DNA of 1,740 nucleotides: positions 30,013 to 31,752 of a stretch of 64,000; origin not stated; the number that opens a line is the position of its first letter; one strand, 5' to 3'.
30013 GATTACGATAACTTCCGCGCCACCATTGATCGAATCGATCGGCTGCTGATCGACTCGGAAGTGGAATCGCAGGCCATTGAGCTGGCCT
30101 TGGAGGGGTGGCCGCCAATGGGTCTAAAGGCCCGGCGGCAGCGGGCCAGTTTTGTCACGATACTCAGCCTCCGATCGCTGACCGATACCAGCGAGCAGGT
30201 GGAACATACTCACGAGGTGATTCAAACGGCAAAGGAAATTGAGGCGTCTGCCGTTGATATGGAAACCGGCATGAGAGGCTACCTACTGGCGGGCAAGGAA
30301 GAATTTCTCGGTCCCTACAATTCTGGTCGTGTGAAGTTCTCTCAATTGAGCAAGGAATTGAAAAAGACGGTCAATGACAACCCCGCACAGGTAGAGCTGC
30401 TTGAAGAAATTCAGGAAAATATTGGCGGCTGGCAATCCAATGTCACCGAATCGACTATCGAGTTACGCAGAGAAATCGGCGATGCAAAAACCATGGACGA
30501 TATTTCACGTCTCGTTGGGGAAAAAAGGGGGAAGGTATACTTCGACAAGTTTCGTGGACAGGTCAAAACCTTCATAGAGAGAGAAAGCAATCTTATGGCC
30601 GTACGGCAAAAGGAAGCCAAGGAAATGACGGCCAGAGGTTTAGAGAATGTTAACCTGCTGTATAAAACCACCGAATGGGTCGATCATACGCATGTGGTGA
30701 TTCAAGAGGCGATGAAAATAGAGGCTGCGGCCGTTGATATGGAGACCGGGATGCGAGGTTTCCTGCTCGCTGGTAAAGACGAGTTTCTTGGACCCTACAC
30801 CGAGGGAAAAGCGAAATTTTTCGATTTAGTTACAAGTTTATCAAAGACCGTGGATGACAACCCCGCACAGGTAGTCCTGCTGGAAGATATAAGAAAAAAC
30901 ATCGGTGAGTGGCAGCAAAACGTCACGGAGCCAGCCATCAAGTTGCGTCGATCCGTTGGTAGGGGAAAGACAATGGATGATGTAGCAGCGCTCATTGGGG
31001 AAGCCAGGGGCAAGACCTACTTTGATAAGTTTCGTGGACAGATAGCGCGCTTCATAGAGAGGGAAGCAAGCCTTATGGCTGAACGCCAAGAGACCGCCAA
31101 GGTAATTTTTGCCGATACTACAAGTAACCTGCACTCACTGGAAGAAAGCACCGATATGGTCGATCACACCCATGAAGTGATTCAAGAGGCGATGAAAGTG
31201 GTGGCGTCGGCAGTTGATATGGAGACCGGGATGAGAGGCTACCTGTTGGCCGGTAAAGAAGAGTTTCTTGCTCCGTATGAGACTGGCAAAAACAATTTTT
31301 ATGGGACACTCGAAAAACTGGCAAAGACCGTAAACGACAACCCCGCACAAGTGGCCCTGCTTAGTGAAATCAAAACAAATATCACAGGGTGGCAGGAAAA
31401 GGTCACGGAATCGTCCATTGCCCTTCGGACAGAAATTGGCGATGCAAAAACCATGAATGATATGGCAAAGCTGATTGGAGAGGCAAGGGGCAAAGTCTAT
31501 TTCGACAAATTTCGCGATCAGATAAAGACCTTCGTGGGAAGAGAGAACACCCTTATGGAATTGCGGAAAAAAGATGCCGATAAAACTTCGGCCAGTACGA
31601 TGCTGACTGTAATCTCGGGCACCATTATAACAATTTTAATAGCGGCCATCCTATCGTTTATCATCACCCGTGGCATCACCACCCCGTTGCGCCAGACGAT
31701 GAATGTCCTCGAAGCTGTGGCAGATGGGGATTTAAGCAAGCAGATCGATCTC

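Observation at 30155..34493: Chemoreceptor with three exact 160-aa CHASE3 units in tandem, inactivated twice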

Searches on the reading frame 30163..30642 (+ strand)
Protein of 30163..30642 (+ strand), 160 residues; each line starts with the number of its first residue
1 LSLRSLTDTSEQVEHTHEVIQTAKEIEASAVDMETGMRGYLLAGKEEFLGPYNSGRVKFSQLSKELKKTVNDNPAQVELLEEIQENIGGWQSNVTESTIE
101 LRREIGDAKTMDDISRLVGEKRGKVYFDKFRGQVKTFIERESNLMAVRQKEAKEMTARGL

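Call 8: search_protein_families(library=pfam, proteins=[window:30163-30642:+], max_evalue=0.001)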
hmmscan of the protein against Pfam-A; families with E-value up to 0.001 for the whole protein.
seq(160 aa): 1 family
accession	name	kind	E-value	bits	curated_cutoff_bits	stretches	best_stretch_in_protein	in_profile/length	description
PF05227.19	CHASE3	-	1e-41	142.5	28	1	10-151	2-138/138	CHASE3 domain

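Call 65: search_solved_structures(query=A2, max_evalue=10, show_alignments=2)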
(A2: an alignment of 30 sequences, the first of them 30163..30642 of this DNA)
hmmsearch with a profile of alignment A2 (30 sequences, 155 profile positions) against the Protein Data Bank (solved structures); distinct sequences matched with E-value up to 10: 17.
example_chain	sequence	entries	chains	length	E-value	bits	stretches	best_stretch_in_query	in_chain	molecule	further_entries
3va9_A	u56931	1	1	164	1.9e-12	50.2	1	3-151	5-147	Sensor histidine kinase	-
9y6s_8B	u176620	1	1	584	0.006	19.3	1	9-99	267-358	Dynein regulatory complex subunit 2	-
4rfx_A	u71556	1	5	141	0.021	17.6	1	61-119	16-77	Dynactin subunit 1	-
6gpz_B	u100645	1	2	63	0.022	17.5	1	31-68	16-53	Cell cycle protein GpsB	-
4ug3_A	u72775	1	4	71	0.05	16.3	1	31-69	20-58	CELL CYCLE PROTEIN GPSB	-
6gp7_B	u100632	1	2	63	0.052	16.3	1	31-68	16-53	Cell cycle protein GpsB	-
2eqb_B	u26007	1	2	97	0.063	16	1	55-125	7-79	Rab guanine nucleotide exchange factor SEC2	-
2e7s_A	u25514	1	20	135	0.15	14.8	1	56-128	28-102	Rab guanine nucleotide exchange factor SEC2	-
4zdw_B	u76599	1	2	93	0.19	14.5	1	56-125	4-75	Rab guanine nucleotide exchange factor SEC2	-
9dl1_A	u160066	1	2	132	0.35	13.6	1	89-145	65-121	TRACeR-I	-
3lhp_S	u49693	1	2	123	0.39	13.4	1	56-128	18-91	4E10_D0_1ISEA_004_N (T93)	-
2ocy_A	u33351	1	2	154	0.42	13.3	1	56-143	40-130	Rab guanine nucleotide exchange factor SEC2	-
4ug1_A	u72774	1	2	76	0.69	12.6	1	31-68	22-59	CELL CYCLE PROTEIN GPSB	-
8sua_A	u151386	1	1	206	1.1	11.9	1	108-145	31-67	DarR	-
8svd_A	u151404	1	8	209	1.1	11.9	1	108-145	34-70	DarR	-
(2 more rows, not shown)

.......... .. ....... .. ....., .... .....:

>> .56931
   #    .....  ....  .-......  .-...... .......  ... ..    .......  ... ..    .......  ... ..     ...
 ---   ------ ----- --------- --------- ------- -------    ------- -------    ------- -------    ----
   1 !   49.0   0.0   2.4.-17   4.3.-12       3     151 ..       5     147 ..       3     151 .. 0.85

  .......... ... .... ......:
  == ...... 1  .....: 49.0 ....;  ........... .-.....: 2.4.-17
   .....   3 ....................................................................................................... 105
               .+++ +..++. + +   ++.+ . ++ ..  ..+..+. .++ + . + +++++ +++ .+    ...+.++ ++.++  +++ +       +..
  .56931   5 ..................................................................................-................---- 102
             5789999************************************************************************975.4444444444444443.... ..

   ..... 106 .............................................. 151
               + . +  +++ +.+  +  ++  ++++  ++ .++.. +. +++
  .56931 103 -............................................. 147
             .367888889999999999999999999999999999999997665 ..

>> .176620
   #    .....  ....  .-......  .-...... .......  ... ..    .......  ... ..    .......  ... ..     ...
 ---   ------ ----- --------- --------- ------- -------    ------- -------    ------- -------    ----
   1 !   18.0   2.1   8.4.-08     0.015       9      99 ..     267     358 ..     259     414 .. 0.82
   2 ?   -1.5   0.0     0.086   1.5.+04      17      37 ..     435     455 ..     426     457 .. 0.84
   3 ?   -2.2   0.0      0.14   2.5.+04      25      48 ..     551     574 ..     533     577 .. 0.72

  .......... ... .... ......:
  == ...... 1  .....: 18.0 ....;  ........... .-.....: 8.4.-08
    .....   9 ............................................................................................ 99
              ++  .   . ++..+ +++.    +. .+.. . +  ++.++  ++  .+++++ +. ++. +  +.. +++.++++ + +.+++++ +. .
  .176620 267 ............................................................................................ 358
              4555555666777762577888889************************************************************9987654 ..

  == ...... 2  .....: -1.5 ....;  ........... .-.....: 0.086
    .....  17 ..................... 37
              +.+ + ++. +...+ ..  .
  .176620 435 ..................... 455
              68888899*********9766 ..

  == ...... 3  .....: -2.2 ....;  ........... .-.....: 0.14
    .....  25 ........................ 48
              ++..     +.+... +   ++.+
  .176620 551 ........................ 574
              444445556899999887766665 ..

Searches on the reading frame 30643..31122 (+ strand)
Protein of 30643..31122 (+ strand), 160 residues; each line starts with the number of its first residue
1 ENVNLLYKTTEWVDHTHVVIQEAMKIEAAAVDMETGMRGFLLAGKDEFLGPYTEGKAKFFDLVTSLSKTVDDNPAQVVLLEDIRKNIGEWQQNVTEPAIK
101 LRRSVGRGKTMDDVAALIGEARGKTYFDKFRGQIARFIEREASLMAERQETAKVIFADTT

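Call 8: search_protein_families(library=pfam, proteins=[window:30643-31122:+], max_evalue=0.001)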
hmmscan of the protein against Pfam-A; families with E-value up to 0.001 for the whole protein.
seq(160 aa): 1 family
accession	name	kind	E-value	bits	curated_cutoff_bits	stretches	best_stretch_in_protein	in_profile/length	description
PF05227.19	CHASE3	-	1.2e-40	139.1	28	1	10-150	2-137/138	CHASE3 domain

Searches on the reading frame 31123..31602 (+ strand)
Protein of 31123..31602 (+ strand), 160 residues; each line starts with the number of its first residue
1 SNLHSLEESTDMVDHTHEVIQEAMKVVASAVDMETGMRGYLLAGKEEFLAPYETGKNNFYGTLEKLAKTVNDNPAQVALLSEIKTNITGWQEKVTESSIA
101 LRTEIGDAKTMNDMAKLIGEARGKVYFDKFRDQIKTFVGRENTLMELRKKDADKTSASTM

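Call 8: search_protein_families(library=pfam, proteins=[window:31123-31602:+], max_evalue=0.001)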
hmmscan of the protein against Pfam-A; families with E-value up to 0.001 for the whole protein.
seq(160 aa): 1 family
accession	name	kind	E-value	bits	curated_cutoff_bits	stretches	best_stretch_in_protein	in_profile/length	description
PF05227.19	CHASE3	-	1.3e-38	132.4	28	1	10-150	2-137/138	CHASE3 domain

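Call 14: search_protein_representatives(protein=window:31123-31602:+)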
Query: 160 residues. Proteins with E-value up to 0.001 (for the whole library): 8129; up to 1e-10: 1691; up to 1e-30: 393. The best 150 are listed.
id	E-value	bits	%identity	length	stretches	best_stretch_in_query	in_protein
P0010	1.8e-162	549.8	55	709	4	4-153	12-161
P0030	4.7e-155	525.8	60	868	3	2-155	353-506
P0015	5.9e-150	509.2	56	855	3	4-158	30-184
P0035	1.3e-146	498.4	55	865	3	5-157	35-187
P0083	1.6e-146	498.1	55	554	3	3-154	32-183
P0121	1.6e-141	481.9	54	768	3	4-157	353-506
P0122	2.7e-138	471.4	52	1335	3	3-160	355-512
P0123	1.2e-136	466.1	53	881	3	1-155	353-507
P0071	2.9e-136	464.9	54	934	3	2-159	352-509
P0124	4.6e-135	461.0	54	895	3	5-153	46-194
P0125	5.5e-134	457.5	52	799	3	2-155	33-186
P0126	3.9e-133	454.7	53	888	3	10-150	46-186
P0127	2.3e-132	452.2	51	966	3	2-151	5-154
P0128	9.4e-132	450.2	56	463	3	4-154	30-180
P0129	4.2e-130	444.9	51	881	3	4-159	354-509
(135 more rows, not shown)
